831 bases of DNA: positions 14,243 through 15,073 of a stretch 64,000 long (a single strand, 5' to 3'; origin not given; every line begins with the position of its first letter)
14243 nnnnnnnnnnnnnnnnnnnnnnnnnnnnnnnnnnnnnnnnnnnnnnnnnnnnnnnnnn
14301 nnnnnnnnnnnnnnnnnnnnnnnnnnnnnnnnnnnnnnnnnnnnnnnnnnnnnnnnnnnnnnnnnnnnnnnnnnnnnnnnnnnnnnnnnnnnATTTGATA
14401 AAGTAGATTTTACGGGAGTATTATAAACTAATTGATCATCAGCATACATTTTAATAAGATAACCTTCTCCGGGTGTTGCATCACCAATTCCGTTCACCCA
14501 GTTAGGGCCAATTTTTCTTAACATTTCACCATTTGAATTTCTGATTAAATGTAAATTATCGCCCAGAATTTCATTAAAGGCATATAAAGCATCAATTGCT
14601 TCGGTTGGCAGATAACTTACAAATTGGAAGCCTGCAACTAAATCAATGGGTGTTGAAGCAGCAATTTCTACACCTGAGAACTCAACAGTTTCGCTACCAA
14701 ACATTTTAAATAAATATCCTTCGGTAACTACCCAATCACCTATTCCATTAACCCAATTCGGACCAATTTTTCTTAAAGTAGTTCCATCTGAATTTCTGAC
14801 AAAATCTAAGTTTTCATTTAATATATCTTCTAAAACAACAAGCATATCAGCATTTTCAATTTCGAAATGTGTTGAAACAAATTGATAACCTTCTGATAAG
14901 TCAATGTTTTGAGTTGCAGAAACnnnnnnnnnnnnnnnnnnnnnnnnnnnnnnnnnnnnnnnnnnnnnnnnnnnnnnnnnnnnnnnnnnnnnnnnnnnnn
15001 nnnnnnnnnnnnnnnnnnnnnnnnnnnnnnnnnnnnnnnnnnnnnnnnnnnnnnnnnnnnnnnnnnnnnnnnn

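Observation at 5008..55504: Unassigned tandem module pair (R1-R2: F-[IV]-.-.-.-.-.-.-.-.-[RQ]-K-I-G-P-x-W-[VI]-N-G-I-G) shared by seven secreted proteins with unrelated heads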

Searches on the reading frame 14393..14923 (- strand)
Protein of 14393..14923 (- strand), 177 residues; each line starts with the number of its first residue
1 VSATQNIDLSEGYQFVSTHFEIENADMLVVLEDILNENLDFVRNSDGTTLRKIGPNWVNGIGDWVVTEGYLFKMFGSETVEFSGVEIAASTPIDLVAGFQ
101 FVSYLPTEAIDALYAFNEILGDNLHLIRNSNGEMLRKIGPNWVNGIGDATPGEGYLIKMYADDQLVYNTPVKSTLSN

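Call 9: search_solved_structures(query=A1, max_evalue=10)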
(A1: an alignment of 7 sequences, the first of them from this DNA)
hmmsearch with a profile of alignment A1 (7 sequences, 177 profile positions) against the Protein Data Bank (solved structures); distinct sequences matched with E-value up to 10: 14.
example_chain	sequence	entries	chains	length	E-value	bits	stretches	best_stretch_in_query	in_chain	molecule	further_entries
6ft5_A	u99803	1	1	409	0.00058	22.5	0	24-55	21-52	alphaRep A3_A3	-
4jw3_C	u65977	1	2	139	0.031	16.9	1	22-55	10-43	Alpha-helical artificial proteins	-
3ltj_A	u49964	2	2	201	0.067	15.8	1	22-55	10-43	AlphaRep-4 | bA3-2: binder of A3 protein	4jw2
6fsq_A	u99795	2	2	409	0.1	15.2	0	24-55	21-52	alphaRep A3_bGFPD | A3_bGFPD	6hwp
7cnb_A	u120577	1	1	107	0.12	15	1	7-60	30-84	DNA packaging protein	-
3ltm_A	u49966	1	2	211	0.13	14.9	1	24-55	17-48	Alpha-Rep4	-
6v1w_A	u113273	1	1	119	0.14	14.7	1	7-60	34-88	DNA packaging protein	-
1siv_A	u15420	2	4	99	0.45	13.1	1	54-95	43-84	SIV PROTEASE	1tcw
1az5_A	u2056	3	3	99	0.89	12.1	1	54-95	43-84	SIV PROTEASE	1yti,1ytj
2sam_A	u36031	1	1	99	0.94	12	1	54-95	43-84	SIV PROTEASE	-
5tze_C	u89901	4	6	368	1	11.9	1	21-66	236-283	Glycosyl transferase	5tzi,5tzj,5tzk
1sip_A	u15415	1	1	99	1.3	11.6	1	54-95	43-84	UNLIGANDED SIV PROTEASE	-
6gwc_C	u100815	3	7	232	1.4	11.5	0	22-55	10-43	iE5 ALPHAREP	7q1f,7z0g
9t1m_A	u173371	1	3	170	1.8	11.1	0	24-55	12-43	Alpha Rep E4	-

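Call 10: search_protein_families(library=pfam, alignment_id=A1, max_evalue=10)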
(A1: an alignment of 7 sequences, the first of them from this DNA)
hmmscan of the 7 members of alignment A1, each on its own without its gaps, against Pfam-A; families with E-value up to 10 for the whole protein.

A. member 1, seq(177 aa): 1 family
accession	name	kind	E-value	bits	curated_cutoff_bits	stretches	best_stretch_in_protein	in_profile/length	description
PF22383.1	AVR-Pik_HID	-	0.062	13.8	27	0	133-144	25-36/61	AVR-Pik-like, HMA interaction domain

B. families by the number of members that match (of 7 scanned): 7 families
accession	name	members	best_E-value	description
PF22116.1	DUF6944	2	0.013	Family of unknown function (DUF6944)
PF22383.1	AVR-Pik_HID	2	0.062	AVR-Pik-like, HMA interaction domain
PF19703.4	DUF6201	1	0.019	Family of unknown function (DUF6201)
PF08713.17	DNA_alkylation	1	0.025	DNA alkylation repair enzyme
PF18008.6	Bac_RepA_C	1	0.11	Replication initiator protein A C-terminal domain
PF05894.18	Podovirus_Gp16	1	0.24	Podovirus DNA encapsidation protein (Gp16)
PF07706.17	TAT_ubiq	1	0.25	Aminotransferase ubiquitination site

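Call 11: find_homologous_proteins(query=A1, max_evalue=0.001)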
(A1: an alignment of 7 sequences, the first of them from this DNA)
Query A1 (7 sequences) (177 aa, profile of the alignment): 50 proteins with E <= 0.001 among 726 candidates.
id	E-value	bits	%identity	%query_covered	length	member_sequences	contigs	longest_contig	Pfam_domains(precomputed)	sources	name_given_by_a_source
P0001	3.8e-113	393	59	89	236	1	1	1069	-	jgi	-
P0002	4.9e-79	282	61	95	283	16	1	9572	-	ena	-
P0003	1.0e-78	281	59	100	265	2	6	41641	-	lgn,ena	-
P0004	1.6e-78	280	59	99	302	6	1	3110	-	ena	-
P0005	6.4e-78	278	63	93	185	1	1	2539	-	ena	-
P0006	9.9e-78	278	60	98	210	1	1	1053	-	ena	-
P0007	1.4e-75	271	60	94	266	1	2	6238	-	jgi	-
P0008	2.4e-75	270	57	94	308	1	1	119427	-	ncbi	-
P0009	5.8e-75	268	60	94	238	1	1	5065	-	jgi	-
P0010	8.3e-75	268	63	94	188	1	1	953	-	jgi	-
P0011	1.7e-74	267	57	94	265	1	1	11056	-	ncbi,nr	ncbi:MAG: hypothetical protein JEY97_14295 [Bacteroidales bacterium]|nr:hypothetical protein [Bacter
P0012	2.4e-73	263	60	93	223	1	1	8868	PF18911.7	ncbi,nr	ncbi:MAG: hypothetical protein JEY97_15075 [Bacteroidales bacterium]|nr:hypothetical protein [Bacter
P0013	2.4e-72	260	60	92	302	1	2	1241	-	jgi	-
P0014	2.8e-72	260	61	95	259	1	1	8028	-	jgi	-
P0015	4.5e-72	259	57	97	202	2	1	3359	-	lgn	-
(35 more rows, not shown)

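Call 20: find_related_loci(query=A1, collection=genome_contigs, flank=10000)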
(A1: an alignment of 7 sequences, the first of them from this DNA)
Query A1 (177 aa) in genome_contigs; peptide patterns used: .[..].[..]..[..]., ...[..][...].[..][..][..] (x = any residue, [..] = any of these).
299 stretches matched a pattern; 244 encode a relative of the query (tblastn E <= 1e-3); the best 80 are kept; 74 distinct loci.
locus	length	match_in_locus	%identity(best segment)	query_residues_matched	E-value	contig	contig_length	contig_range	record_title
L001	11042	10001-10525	81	3-177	5e-94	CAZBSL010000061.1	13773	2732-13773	MAG TPA_asm: uncultured Bacteroidales bacterium isolate binchicken_co243_243 genome assembly, contig: NODE_3706_length_1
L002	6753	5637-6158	73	4-177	2e-85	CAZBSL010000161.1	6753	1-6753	MAG TPA_asm: uncultured Bacteroidales bacterium isolate binchicken_co243_243 genome assembly, contig: NODE_10925_length_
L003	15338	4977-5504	73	1-176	4e-85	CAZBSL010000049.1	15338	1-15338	MAG TPA_asm: uncultured Bacteroidales bacterium isolate binchicken_co243_243 genome assembly, contig: NODE_3119_length_1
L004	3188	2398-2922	73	2-176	1e-85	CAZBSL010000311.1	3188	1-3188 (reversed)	MAG TPA_asm: uncultured Bacteroidales bacterium isolate binchicken_co243_243 genome assembly, contig: NODE_32387_length_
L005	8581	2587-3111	74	2-176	1e-84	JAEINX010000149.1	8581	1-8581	MAG: Bacteroidales bacterium isolate MAG15 NODE_3420_length_8581_cov_6.073024, whole genome shotgun sequence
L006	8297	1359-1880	72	4-177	2e-84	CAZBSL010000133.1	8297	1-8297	MAG TPA_asm: uncultured Bacteroidales bacterium isolate binchicken_co243_243 genome assembly, contig: NODE_8090_length_8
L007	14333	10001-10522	72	4-177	4e-84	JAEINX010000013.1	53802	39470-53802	MAG: Bacteroidales bacterium isolate MAG15 NODE_560_length_53802_cov_6.234155, whole genome shotgun sequence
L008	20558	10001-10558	74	1-176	4e-84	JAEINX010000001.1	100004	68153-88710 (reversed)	MAG: Bacteroidales bacterium isolate MAG15 NODE_219_length_100004_cov_5.982417, whole genome shotgun sequence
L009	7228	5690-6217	70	2-177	1e-83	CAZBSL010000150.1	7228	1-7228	MAG TPA_asm: uncultured Bacteroidales bacterium isolate binchicken_co243_243 genome assembly, contig: NODE_9920_length_7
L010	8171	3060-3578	72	4-176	2e-83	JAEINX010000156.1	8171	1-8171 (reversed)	MAG: Bacteroidales bacterium isolate MAG15 NODE_3568_length_8171_cov_9.870274, whole genome shotgun sequence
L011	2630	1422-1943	69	4-177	3e-80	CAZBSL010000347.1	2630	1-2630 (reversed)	MAG TPA_asm: uncultured Bacteroidales bacterium isolate binchicken_co243_243 genome assembly, contig: NODE_42809_length_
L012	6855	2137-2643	70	4-172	1e-78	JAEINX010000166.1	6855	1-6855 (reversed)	MAG: Bacteroidales bacterium isolate MAG15 NODE_4072_length_6855_cov_4.449543, whole genome shotgun sequence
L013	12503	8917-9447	68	1-177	2e-78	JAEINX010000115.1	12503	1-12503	MAG: Bacteroidales bacterium isolate MAG15 NODE_2602_length_12503_cov_5.195236, whole genome shotgun sequence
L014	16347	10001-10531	68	1-174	8e-79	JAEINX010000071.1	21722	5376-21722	MAG: Bacteroidales bacterium isolate MAG15 NODE_1609_length_21722_cov_4.618018, whole genome shotgun sequence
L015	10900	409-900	71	1-168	7e-77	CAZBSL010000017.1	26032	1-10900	MAG TPA_asm: uncultured Bacteroidales bacterium isolate binchicken_co243_243 genome assembly, contig: NODE_1335_length_2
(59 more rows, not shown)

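Call 21: predict_structure(alignment_id=A2)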
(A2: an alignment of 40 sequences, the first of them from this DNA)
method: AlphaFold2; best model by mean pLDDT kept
length: 177 residues; sequences in the alignment: 40
mean_pLDDT: 93.0   pTM: 0.87
mean pLDDT of the five models: 93.0, 92.5, 91.7, 91.4, 89.4
residues with pLDDT >= 90: 155; 70-90: 12; 50-70: 4; < 50: 6
segments of 3 or more residues with pLDDT < 50: 172-177
pLDDT, mean of each block of 10 residues (from residue 1): 91 98 97 96 98 95 97 98 95 97 96 92 94 93 94 97 89 43
secondary structure, 60 per line:
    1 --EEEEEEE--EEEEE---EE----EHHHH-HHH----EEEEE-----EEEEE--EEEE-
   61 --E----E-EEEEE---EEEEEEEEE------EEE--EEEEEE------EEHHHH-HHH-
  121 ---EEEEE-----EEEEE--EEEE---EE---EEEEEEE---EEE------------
elements in order: E3-9 E12-16 H27-30 E39-43 E49-53 E56-59 E70-74 E78-86 E93-95 E98-103 H112-115 E124-128 E134-138 E141-144 E153-159 E163-165

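Call 22: search_protein_representatives(alignment_id=A1)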
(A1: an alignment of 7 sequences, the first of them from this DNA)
Query: 7 sequences, 177 profile positions. Proteins with E-value up to 0.001 (for the whole library): 5717; up to 1e-10: 2509; up to 1e-30: 261. The best 150 are listed.
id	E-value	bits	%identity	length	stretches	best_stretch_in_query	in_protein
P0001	1.2e-113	392.8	-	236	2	15-147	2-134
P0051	1.2e-80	285.3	-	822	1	3-176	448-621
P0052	3.5e-80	283.8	-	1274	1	3-173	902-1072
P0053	8.0e-80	282.7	-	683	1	3-176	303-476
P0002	1.6e-79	281.7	-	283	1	3-174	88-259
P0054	7.3e-79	279.5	-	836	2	5-170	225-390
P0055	1.8e-78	278.3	-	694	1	3-172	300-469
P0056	1.9e-78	278.2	-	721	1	4-175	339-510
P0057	3.1e-78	277.5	-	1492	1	3-174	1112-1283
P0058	6.7e-78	276.4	-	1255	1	2-176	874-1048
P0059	7.1e-78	276.3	-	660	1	2-174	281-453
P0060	7.3e-78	276.3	-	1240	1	3-172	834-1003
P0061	7.4e-78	276.2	-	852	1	4-171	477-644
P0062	1.5e-77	275.2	-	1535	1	3-175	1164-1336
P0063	1.8e-77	275.0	-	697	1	4-175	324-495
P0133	1.1e-72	259.4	-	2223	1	2-174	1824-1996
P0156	2.4e-70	251.8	-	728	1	4-170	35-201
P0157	3.0e-70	251.5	-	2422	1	3-173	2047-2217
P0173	8.7e-69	246.7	-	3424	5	4-171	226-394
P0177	2.1e-68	245.5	-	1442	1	4-169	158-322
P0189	1.6e-65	236.0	-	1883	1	3-173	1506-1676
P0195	2.8e-65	235.3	-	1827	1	2-170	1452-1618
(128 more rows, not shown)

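Call 25: fold_search(model_id=the predicted structure, library=pdb)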
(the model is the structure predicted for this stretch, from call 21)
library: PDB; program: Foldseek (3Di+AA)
matches with E <= 10: 389; with E <= 0.001: 0
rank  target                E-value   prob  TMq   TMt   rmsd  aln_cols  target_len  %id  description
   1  7zzz_A                4.8e-03  0.18  0.15  0.12  18.5       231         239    9  Bacteriophage phiCjT23 capsid (released 2022-12-14)
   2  8u5f_E                6.4e-02  0.16  0.23  0.15  20.3       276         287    9  Crystal Structure of Trypsinized Clostridium perfringens Enterotoxin (released 2023-09-27)
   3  3am2                  8.3e-02  0.12  0.20  0.13  20.6       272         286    8  Clostridium perfringens enterotoxin (released 2011-04-13)
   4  2xh6_B                1.3e-01  0.11  0.20  0.14  21.0       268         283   10  Clostridium perfringens enterotoxin (released 2011-04-27)
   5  8ua4_B                1.5e-01  0.06  0.14  0.08  29.3       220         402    8  Structure of eastern equine encephalitis virus VLP in complex with VLDLR LA1 (released 2024-08-14)
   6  9z30_MODEL_1_A        1.6e-01  0.10  0.17  0.17  16.6       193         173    8  Solution NMR Structure of the PACS1 Furin binding region (FBR) (released 2026-04-08)
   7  5ckm                  2.4e-01  0.08  0.17  0.13  25.8       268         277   10  The CUB1-EGF-CUB2 domains of rat MBL-associated serine protease-2 (MASP-2) bound to Ca2+ (released 2017-01-18)
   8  9l99_B                2.5e-01  0.06  0.16  0.09  30.5       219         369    9  Structure of Western equine encephalitis virus McMillan strain in complex with VLDLR LA1-2 (released 2025-06-04)
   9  3ziw_A                2.6e-01  0.08  0.20  0.13  20.7       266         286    9  Clostridium perfringens enterotoxin, D48A mutation and N-terminal 37 residues deleted (released 2014-01-29)
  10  2xh6_A                2.8e-01  0.08  0.20  0.13  21.1       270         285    8  Clostridium perfringens enterotoxin (released 2011-04-27)
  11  3zix_A                2.9e-01  0.07  0.20  0.13  20.7       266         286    9  Clostridium perfringens Enterotoxin with the N-terminal 37 residues deleted (released 2014-01-29)
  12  5y9h_B                2.9e-01  0.02  0.10  0.06  19.5       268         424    8  Crystal structure of SafDAA-dsc complex (released 2017-11-15)
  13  8u5f_A                3.1e-01  0.08  0.21  0.14  19.8       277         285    9  Crystal Structure of Trypsinized Clostridium perfringens Enterotoxin (released 2023-09-27)
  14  8egr_L                3.4e-01  0.16  0.18  0.20  15.4       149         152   10  Upper tail structure of Staphylococcus phage Andhra (released 2022-12-14)
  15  7vul_A                3.4e-01  0.07  0.17  0.07  14.8       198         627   10  Structure of Klebsiella Phage P560 depolymerase (released 2022-11-16)
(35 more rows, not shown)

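Call 31: search_protein_families(library=pfam, alignment_id=A3, max_evalue=0.00001)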
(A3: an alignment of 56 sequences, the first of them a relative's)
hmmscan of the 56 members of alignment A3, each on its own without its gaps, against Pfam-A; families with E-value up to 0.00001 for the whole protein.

A. member 1, P0051 (822 aa): 3 families
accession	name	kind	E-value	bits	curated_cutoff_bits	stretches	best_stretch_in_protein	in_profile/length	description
PF06739.17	SBBP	-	2.5e-17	63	20.5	0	398-431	2-33/38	Beta-propeller repeat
PF18962.6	Por_Secre_tail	-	1.3e-12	48.3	27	1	751-820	1-75/75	Secretion system C-terminal sorting domain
PF13360.13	PQQ_2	-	8.7e-08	32.5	27.6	0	232-429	6-177/233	Outer membrane protein assembly factor BamB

B. families by the number of members that match (of 56 scanned): 57 families (the first 25 are shown)
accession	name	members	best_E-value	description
PF18962.6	Por_Secre_tail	48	2.2e-15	Secretion system C-terminal sorting domain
PF09603.15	Fib_succ_major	6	2.2e-36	Fibrobacter succinogenes major domain (Fib_succ_major)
PF13620.12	CarboxypepD_reg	5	3.8e-44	Carboxypeptidase regulatory-like domain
PF18911.6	PKD_4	5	2.2e-22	PKD domain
PF00801.26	PKD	5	5e-21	PKD domain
PF13715.12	CarbopepD_reg_2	4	4.8e-24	CarboxypepD_reg-like domain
PF11551.14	Omp28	4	2.1e-13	Outer membrane protein Omp28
PF20009.4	GEVED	3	1.1e-19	GEVED domain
PF22544.2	HYDIN_VesB_CFA65-like_Ig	3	3.6e-14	HYDIN/CFA65/VesB-like, Ig-like domain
PF13360.13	PQQ_2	3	3.1e-12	Outer membrane protein assembly factor BamB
PF00246.29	Peptidase_M14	2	7.1e-63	Zinc carboxypeptidase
PF01640.23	Peptidase_C10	2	9.2e-61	Peptidase C10 family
PF01364.23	Peptidase_C25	2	2.3e-52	Peptidase family C25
PF13517.12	FG-GAP_3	2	1.2e-23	FG-GAP-like repeat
PF13229.12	Beta_helix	2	3.8e-19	Right handed beta helix region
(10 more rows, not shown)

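Call 54: list_cluster_members(proteins=[P0008, P0051, P0057, P0133, P0157, P0173, P0177, P0156, P0195, P0189])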
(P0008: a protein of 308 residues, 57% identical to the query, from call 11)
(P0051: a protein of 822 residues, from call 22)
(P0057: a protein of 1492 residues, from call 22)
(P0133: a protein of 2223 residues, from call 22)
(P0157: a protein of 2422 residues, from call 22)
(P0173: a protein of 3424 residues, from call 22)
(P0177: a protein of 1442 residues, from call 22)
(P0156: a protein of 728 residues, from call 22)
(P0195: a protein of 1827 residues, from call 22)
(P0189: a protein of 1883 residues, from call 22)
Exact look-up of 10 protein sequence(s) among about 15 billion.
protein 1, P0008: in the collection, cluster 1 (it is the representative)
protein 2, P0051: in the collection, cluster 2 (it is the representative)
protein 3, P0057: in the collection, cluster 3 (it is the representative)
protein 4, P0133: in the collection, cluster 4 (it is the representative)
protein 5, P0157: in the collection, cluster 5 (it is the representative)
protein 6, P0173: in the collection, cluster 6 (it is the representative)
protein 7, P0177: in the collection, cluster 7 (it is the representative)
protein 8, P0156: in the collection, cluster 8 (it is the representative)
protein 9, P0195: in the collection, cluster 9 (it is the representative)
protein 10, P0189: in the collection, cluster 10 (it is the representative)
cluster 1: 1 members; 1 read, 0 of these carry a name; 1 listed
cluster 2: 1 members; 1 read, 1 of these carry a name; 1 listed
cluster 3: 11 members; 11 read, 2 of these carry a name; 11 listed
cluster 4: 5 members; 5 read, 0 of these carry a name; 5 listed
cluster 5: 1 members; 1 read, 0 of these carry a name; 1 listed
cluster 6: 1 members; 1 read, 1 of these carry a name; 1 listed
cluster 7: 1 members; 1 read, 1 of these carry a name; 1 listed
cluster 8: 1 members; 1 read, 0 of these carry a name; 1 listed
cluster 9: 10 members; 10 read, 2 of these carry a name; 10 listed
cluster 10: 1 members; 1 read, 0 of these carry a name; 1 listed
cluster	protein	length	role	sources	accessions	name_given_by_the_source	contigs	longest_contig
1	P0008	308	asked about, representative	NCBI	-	-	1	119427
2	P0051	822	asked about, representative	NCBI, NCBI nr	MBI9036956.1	MAG: SBBP repeat-containing protein [Bacteroidales bacterium] | SBBP repeat-containing protein [Bacteroidales bacterium]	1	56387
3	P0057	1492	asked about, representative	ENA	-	-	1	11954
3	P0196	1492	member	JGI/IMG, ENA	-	hypothetical protein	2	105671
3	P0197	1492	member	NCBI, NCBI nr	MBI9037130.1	MAG: T9SS type A sorting domain-containing protein [Bacteroidales bacterium] | T9SS type A sorting domain-containing protein [Bacteroidales bacterium]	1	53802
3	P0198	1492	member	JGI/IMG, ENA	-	-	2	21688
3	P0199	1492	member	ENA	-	-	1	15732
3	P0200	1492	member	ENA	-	-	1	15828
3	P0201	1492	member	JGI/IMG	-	-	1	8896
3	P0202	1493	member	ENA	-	-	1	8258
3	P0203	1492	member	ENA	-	-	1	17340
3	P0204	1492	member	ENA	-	-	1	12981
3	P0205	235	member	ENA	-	-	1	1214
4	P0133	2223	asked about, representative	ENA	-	-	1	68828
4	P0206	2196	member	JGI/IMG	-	-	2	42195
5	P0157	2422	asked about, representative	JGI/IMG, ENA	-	-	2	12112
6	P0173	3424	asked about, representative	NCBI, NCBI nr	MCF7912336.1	MAG: PKD domain-containing protein [Candidatus Cloacimonetes bacterium] | PKD domain-containing protein [Candidatus Cloacimonadota bacterium]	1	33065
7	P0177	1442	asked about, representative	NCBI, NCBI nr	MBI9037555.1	MAG: hypothetical protein JEY97_05420 [Bacteroidales bacterium] | hypothetical protein [Bacteroidales bacterium]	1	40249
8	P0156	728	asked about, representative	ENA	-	-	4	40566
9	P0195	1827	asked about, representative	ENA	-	-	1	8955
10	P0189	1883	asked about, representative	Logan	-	-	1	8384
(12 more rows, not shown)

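Call 56: search_protein_families(library=pfam, proteins=[P0173, P0177, P0156], max_evalue=0.01)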
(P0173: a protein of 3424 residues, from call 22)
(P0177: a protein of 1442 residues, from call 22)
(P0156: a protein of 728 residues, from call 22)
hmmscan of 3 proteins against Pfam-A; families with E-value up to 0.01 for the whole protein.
P0173 (3424 aa): 7 families
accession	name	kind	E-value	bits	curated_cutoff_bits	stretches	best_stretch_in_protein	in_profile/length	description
PF18911.6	PKD_4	-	1.7e-84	278.4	27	8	1018-1089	9-79/85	PKD domain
PF00801.26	PKD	-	9.2e-64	211.9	23.5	8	1708-1777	4-76/80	PKD domain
PF13385.13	Laminin_G_3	-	2e-16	60.9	27.6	1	1146-1319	1-151/151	Concanavalin A-like lectin/glucanases superfamily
PF00404.24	Dockerin_1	-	5.3e-07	30.2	22.9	1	3348-3400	1-52/57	Dockerin type I domain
PF02973.23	Sialidase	-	0.00017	21.6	26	1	1248-1320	110-183/189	Sialidase, N-terminal domain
PF17803.7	Cadherin_4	-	0.00022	22.1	25.1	1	3060-3112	2-55/71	Bacterial cadherin-like domain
PF17963.7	Big_9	-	0.00049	21.4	23.6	1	2978-3063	3-88/89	Bacterial Ig domain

P0177 (1442 aa): 3 families
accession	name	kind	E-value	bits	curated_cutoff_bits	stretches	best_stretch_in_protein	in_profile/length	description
PF09603.15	Fib_succ_major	-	7.3e-123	408.3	33.9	4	1262-1441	1-187/187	Fibrobacter succinogenes major domain (Fib_succ_major)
PF07603.17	Lcl_C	-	5.9e-07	30.2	34.9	0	1307-1440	18-116/117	Lcl C-terminal domain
PF25788.1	Ig_Rha78A_N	-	0.00071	20.3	27.4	0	590-626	61-97/105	Rha78A-like, N-terminal immunoglobulin domain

P0156 (728 aa): 2 families
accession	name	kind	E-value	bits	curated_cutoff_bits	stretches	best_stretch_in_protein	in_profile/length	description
PF09603.15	Fib_succ_major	-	1.5e-68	231.2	33.9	2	535-727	1-187/187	Fibrobacter succinogenes major domain (Fib_succ_major)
PF07603.17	Lcl_C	-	0.00014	22.6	34.9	0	266-411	18-115/117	Lcl C-terminal domain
